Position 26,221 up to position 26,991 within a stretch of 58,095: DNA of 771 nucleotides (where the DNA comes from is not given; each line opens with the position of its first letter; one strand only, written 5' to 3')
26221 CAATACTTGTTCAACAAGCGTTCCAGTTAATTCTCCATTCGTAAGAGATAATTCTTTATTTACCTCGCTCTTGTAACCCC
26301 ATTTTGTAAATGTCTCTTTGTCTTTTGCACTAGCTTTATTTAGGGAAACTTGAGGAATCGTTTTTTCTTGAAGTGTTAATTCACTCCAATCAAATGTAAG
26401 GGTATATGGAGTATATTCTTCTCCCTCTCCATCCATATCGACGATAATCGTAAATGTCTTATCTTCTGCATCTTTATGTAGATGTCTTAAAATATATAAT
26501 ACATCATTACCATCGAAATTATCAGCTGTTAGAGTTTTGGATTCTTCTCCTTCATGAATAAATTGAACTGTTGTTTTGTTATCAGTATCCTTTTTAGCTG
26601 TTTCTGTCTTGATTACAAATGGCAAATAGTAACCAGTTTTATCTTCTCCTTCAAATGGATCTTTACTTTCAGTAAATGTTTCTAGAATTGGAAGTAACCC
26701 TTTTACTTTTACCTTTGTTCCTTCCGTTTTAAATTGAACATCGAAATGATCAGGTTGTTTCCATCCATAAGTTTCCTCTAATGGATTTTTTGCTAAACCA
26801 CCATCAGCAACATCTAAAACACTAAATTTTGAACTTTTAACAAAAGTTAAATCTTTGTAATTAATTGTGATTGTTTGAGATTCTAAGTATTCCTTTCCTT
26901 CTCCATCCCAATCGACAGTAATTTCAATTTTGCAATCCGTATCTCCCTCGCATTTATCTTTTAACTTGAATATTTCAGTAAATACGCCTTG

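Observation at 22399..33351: Operon of an anchored Ig-like protein plus two giant secreted paralogues built from an unassigned ~150-170-aa module with a DxDG[DE]G motif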

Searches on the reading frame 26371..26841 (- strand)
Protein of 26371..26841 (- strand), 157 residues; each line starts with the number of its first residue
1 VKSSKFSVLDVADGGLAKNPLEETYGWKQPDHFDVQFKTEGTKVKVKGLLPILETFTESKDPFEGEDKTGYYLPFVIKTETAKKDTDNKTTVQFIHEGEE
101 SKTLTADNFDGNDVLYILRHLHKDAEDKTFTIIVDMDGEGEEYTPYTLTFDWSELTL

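Call 21: search_solved_structures(query=A1, max_evalue=10, show_alignments=2)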
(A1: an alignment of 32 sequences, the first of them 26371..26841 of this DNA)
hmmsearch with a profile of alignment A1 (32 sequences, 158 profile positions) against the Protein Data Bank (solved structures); distinct sequences matched with E-value up to 10: 0.
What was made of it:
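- On Named bacterial Ig-like / FN3 / cadherin-like domain families: No PDB sequence-profile hit at E<=10 (call 21).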

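Call 30: predict_structure(alignment_id=A1)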
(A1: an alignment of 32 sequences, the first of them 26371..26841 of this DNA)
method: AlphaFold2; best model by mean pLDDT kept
length: 157 residues; sequences in the alignment: 32
mean_pLDDT: 86.4   pTM: 0.83
mean pLDDT of the five models: 86.4, 86.1, 84.8, 84.3, 83.9
residues with pLDDT >= 90: 77; 70-90: 60; 50-70: 20; < 50: 0
segments of 3 or more residues with pLDDT < 50: none
pLDDT, mean of each block of 10 residues (from residue 1): 89 83 88 96 98 81 71 93 66 83 80 89 94 84 92 98
secondary structure, 60 per line:
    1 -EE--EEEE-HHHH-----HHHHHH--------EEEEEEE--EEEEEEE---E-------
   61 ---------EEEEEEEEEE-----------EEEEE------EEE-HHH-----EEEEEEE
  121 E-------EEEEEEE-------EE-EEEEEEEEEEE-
elements in order: E6-9 H11-14 H20-25 E34-40 E43-49 E70-79 E91-95 E102-104 E114-121 E129-135 E146-156
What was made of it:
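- On DxDxDG calcium-binding loop: The motif lies in the hairpin loop of the model (call 30).
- The module model is a confident beta-sandwich (pLDDT 86), with the VDxDG motif in the hairpin between the last two strands (call 30).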

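Call 33: fold_search(model_id=the predicted structure, library=pdb)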
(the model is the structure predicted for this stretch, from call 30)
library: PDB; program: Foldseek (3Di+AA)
matches with E <= 10: 1881; with E <= 0.001: 0
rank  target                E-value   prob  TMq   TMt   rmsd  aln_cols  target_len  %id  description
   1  3spc                  1.0e-02  0.91  0.30  0.17   7.6       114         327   12  Inward rectifier potassium channel Kir2.2 in complex with dioctanoylglycerol pyrophosphate (DGPP) (released 2011-08-24)
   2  1u36                  1.1e-02  0.98  0.30  0.41   5.4        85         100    9  Crystal structure of WLAC mutant of dimerisation domain of NF-kB p50 transcription factor (released 2004-08-17)
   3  3spg                  1.2e-02  0.72  0.25  0.14   8.5       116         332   12  Inward rectifier potassium channel Kir2.2 R186A mutant in complex with PIP2 (released 2011-08-24)
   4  1u3y                  1.3e-02  0.98  0.30  0.43   5.1        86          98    8  Crystal structure of ILAC mutant of dimerisation domain of NF-kB p50 transcription factor (released 2004-08-17)
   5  3jv4_B                1.3e-02  0.94  0.28  0.35   6.1        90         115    9  Crystal structure of the dimerization domains p50 and RelB (released 2010-11-24)
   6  8gpt_E                1.6e-02  0.87  0.29  0.37   6.4       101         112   11  YFV_E_YD6scFv_postfusion (released 2022-11-02)
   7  6gk4_E                1.6e-02  0.72  0.30  0.36   9.3       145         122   12  Human NBD1 of CFTR in complex with nanobodies D12 and T8 (released 2019-06-19)
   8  6m86                  1.7e-02  0.72  0.27  0.15   8.4       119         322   13  Crystal Structure of Inward Rectifier Kir2.2 Force Open Mutant (released 2019-09-04)
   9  6m84                  1.9e-02  0.63  0.25  0.14   8.3       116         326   12  Crystal structure of cKir2.2 force open mutant in complex with PI(4,5)P2 (released 2019-09-04)
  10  9lad_B                2.6e-02  0.66  0.30  0.36   8.8       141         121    8  Crystal structure of the complex between Neuronal Pentraxin 2 (NP2 PTX) and antibody fragment VHH N1 (released 2025-12-10)
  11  3jv4_A                2.7e-02  0.96  0.30  0.42   5.3        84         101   11  Crystal structure of the dimerization domains p50 and RelB (released 2010-11-24)
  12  3jv6_B                2.7e-02  0.92  0.30  0.39   5.5        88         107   10  Crystal structure of the dimerization domains p52 and RelB (released 2010-11-24)
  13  3spi                  2.7e-02  0.57  0.26  0.15   8.4       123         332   13  Inward rectifier potassium channel Kir2.2 in complex with PIP2 (released 2011-08-24)
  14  1u41_B                2.9e-02  0.95  0.30  0.42   5.3        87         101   10  Crystal structure of YLGV mutant of dimerisation domain of NF-kB p50 transcription factor (released 2004-08-17)
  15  7ezv_M                2.9e-02  0.85  0.32  0.38   6.8       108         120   10  local CryoEM structure of the SARS-CoV-2 S6PV2 in complex with BD-812 Fab and BD-836 Fab (released 2021-09-08)
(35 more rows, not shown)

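Call 36: search_protein_representatives(alignment_id=A1)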
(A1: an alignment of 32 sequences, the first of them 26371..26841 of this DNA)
Query: 32 sequences, 158 profile positions. Proteins with E-value up to 0.001 (for the whole library): 285; up to 1e-10: 163; up to 1e-30: 100. The best 150 are listed.
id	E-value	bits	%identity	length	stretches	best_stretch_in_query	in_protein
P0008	1.6e-163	554.9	-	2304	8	2-158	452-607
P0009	3.0e-155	528.0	-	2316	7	17-158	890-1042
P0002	9.8e-151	513.3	-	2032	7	2-158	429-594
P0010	4.1e-149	508.1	-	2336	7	1-156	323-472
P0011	1.9e-144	492.9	-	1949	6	9-158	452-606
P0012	3.5e-140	479.0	-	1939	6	15-158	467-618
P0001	8.1e-135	461.6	-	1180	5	2-158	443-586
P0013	4.9e-133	455.8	-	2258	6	2-158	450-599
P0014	3.4e-132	453.1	-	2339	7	2-158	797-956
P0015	3.2e-127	436.9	-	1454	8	3-158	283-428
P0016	4.1e-116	400.8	-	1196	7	17-158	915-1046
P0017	2.1e-111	385.5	-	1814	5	1-158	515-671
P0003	9.5e-110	380.1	-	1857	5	5-158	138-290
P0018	7.0e-109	377.3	-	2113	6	2-158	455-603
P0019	1.7e-108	376.1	-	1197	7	6-158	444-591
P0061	3.0e-60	219.3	-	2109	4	2-158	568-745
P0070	1.3e-53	197.7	-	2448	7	22-153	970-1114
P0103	9.2e-33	130.0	-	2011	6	27-158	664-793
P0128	2.8e-19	86.2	-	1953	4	39-157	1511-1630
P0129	4.1e-19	85.6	-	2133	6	46-158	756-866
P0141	5.2e-15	72.3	-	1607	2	7-158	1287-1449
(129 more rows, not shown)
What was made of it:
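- Checked: A 32-module profile finds 285 proteins at E<=1e-3 among 1.84 billion representatives (call 36).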

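Call 41: search_protein_families(library=pfam, proteins=[P0103, P0129, P0141, P0070], max_evalue=0.001)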
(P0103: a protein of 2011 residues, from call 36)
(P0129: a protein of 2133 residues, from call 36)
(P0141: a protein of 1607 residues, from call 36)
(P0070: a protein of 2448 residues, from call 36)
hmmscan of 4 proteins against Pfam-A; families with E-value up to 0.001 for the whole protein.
P0103 (2011 aa): 1 family
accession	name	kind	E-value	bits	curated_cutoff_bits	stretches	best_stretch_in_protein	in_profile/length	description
PF00395.25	SLH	-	2e-17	63.3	20.8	2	161-208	1-44/44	S-layer homology domain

P0129 (2133 aa): 1 family
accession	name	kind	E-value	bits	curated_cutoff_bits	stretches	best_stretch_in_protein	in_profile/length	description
PF00395.25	SLH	-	3.1e-25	88.3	20.8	2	207-251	1-44/44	S-layer homology domain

P0141 (1607 aa): 4 families
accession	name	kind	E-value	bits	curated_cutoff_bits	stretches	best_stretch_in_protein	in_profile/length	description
PF00395.25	SLH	-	2e-27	95.4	20.8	3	28-70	1-44/44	S-layer homology domain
PF18998.6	Flg_new_2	-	9.8e-14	51.5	23.6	3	1044-1114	1-71/73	Divergent InlB B-repeat domain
PF07554.19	FIVAR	-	1.3e-05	26.2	29.2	0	598-638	25-68/71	FIVAR domain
PF11280.13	DUF3081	-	0.00024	21.3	25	0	1088-1114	30-55/77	Protein of unknown function (DUF3081)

P0070 (2448 aa): 1 family
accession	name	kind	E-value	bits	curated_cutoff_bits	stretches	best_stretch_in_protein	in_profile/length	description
PF00041.27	fn3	-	3.3e-05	24.4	25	1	2171-2262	2-71/84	Fibronectin type III domain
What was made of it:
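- On SLH-anchored S-layer proteins: SLH is present only in distant module-bearing proteins (call 41).
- Closest known: SLH-anchored surface proteins that contain the same module. Same: They share the module family (E 1e-15 to 1e-33, call 36) and are predicted cell-surface proteins through their SLH domains (call 41).
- Surface role: distant module-bearing proteins carry SLH domains (call 41).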

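Call 42: search_protein_families(library=pfam, proteins=[P0009, P0061, P0008, P0128], max_evalue=0.001)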
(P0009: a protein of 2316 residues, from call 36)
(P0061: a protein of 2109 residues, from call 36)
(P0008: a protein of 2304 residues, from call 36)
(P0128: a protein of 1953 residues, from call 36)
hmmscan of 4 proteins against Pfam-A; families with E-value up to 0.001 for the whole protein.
P0009 (2316 aa): 0 families

P0061 (2109 aa): 0 families

P0008 (2304 aa): 0 families

P0128 (1953 aa): 0 families

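Call 69: search_protein_families(library=pfam, alignment_id=A1, max_evalue=1)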
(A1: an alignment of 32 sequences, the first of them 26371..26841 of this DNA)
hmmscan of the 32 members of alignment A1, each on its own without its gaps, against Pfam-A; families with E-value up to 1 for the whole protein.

A. member 1, window:26371-26841:- (157 aa): 0 families

B. families by the number of members that match (of 32 scanned): 25 families
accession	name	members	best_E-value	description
PF22303.2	OspG_kinase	1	0.012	Protein kinase OspG, kinase domain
PF05481.17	Myco_19_kDa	1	0.017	Mycobacterium 19 kDa lipoprotein antigen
PF13130.11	DUF3952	1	0.021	Domain of unknown function (DUF3952)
PF21963.2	TcdA1_RBD_2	1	0.038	TcdA1, receptor binding domain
PF01389.23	OmpA_membrane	1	0.038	OmpA-like transmembrane domain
PF18628.8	P2_N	1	0.041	Viral coat protein P2 N-terminal domain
PF24457.1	DUF7572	1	0.046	Family of unknown function (DUF7572)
PF02561.19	FliS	1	0.046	Flagellar protein FliS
PF06030.18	WxLIP_PGBD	1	0.049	WxL Interacting Protein, peptidoglycan binding domain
PF00970.30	FAD_binding_6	1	0.05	Oxidoreductase FAD-binding domain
PF16956.11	Porin_7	1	0.058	Putative general bacterial porin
PF17115.11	Toast_rack_N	1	0.064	N-terminal domain of toast_rack, DUF2154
PF17433.7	Glyco_hydro_49N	1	0.087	Glycosyl hydrolase family 49 N-terminal Ig-like domain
PF07550.17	Shr-like_HID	1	0.09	Heme-binding protein Shr-like, Hb-interacting domain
PF03990.20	DUF348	1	0.097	G5-linked-Ubiquitin-like domain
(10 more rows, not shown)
